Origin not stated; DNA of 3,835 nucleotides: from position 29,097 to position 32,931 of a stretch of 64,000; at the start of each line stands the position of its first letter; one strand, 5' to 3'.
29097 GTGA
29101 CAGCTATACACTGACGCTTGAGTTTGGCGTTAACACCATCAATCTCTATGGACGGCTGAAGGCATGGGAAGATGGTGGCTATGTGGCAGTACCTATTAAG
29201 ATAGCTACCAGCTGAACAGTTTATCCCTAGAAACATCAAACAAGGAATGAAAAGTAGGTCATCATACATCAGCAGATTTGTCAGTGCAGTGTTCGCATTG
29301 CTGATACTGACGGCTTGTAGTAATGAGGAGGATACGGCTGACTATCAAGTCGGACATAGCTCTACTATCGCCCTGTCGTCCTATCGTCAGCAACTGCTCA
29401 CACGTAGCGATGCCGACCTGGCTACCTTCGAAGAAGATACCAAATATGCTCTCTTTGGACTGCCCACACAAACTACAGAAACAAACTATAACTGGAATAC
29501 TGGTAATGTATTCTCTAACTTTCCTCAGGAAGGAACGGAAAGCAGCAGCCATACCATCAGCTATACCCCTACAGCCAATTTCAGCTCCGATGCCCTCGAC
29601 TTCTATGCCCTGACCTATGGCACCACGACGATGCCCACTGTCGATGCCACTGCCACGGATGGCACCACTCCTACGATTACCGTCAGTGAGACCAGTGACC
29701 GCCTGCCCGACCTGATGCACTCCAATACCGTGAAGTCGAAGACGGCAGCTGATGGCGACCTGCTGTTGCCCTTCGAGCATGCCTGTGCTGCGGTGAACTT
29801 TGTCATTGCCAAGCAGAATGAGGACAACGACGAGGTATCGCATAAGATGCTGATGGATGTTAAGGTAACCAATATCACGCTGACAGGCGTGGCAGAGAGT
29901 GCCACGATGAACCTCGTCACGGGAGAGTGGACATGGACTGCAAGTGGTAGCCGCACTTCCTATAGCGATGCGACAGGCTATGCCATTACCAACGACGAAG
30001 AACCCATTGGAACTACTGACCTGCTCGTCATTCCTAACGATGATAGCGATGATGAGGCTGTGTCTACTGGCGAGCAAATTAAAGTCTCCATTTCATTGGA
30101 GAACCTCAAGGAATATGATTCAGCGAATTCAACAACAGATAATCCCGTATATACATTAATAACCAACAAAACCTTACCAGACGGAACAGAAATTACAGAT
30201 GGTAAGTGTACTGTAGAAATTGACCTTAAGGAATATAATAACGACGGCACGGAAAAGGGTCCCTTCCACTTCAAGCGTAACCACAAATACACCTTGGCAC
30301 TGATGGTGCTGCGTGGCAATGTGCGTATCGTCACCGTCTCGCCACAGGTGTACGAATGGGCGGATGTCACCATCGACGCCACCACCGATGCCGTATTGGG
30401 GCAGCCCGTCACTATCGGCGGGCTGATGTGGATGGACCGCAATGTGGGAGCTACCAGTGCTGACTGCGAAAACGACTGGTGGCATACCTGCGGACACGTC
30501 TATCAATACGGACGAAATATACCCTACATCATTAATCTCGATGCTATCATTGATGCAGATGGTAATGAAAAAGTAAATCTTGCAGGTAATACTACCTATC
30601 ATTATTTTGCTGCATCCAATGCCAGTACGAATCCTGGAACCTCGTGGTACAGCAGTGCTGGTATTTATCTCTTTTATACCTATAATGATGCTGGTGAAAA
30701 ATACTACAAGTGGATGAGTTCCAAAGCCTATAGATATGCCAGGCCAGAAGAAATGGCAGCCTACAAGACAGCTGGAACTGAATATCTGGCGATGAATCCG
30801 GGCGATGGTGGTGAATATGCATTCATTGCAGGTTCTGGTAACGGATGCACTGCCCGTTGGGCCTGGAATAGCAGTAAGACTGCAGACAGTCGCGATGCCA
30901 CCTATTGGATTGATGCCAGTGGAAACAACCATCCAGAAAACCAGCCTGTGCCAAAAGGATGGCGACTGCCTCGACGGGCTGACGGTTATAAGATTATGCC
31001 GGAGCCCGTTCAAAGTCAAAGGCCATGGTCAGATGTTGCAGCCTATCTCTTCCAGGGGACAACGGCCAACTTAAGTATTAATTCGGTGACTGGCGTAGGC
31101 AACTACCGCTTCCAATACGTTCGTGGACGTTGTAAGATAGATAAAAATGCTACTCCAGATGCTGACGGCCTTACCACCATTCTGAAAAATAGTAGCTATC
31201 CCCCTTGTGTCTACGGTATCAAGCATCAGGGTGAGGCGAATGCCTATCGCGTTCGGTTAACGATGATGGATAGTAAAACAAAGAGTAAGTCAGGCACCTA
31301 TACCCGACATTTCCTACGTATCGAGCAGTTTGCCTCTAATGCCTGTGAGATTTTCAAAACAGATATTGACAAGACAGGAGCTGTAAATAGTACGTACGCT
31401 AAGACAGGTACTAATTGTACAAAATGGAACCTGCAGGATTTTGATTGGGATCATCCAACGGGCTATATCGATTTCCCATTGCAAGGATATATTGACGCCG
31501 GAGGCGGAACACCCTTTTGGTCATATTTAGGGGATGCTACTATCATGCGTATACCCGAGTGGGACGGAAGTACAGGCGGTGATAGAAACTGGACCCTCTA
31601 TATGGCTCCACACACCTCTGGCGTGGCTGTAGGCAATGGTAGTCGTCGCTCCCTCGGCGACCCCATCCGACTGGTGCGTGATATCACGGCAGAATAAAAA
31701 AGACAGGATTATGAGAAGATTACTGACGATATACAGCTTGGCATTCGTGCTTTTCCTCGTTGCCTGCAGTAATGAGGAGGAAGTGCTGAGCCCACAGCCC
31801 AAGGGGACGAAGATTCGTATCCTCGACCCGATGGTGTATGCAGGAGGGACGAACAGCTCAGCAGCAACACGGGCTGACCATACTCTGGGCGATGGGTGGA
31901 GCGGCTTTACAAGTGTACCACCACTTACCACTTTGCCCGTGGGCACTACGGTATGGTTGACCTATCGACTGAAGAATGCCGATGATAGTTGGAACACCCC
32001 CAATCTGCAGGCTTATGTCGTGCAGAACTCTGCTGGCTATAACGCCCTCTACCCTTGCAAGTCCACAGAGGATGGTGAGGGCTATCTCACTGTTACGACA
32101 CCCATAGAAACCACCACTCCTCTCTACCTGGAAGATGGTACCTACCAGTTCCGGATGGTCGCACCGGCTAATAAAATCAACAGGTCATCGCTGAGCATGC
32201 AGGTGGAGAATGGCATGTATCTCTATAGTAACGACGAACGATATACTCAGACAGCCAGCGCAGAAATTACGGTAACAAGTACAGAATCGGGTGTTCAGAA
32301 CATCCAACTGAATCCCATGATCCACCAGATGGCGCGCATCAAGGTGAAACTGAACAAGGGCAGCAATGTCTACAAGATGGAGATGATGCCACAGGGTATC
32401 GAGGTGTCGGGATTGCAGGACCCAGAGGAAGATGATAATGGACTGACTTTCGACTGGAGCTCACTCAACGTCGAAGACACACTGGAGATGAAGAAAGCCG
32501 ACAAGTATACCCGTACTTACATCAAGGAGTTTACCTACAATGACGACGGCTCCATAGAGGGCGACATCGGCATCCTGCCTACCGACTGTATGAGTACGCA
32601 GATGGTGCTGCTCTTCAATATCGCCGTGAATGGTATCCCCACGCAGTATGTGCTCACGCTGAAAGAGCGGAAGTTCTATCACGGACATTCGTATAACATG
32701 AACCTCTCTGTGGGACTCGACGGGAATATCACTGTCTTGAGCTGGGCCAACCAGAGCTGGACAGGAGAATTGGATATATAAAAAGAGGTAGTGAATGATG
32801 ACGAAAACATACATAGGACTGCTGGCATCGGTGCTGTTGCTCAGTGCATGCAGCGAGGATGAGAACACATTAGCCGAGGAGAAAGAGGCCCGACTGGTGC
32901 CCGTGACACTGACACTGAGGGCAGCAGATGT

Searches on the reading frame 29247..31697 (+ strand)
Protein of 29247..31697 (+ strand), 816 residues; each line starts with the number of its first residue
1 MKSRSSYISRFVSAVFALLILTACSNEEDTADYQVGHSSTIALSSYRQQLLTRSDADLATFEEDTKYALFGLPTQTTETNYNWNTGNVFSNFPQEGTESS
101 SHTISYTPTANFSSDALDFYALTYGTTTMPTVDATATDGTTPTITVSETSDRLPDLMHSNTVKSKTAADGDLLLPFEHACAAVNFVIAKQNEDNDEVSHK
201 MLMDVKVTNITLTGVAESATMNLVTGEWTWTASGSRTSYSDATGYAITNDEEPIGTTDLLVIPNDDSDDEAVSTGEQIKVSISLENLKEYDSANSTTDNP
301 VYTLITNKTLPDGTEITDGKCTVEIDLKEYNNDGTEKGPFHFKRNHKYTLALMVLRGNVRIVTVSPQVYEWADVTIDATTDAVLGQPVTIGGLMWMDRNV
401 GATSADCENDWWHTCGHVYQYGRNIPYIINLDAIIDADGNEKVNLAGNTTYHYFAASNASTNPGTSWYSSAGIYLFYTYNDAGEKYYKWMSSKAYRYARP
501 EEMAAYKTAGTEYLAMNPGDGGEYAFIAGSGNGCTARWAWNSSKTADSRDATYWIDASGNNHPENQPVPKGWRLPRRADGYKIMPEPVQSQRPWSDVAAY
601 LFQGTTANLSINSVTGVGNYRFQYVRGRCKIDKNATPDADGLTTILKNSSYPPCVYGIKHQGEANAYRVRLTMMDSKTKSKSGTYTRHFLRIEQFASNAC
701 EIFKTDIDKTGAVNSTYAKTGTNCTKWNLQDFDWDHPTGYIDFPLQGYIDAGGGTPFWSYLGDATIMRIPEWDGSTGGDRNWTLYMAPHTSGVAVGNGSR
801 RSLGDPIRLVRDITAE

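Call 41: search_protein_families(library=pfam, proteins=[window:29247-31697:+], max_evalue=0.001)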
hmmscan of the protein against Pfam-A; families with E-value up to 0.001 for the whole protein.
window:29247-31697:+ (816 aa): 1 family
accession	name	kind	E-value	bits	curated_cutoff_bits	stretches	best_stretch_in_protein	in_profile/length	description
PF13149.12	Mfa_like_1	-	6.7e-13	49.7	27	1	59-308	6-217/246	Fimbrillin-like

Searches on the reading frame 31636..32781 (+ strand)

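Call 41: search_protein_families(library=pfam, proteins=[window:31636-32781:+], max_evalue=0.001)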
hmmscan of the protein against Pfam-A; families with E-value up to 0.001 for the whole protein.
window:31636-32781:+ (381 aa): 2 families
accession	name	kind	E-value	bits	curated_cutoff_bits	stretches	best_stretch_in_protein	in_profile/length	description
PF15415.12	Mfa_like_2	-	7e-67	226.1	20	1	75-378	21-302/303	Fimbrillin-like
PF13149.12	Mfa_like_1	-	1.9e-07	31.8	27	1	159-362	49-234/246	Fimbrillin-like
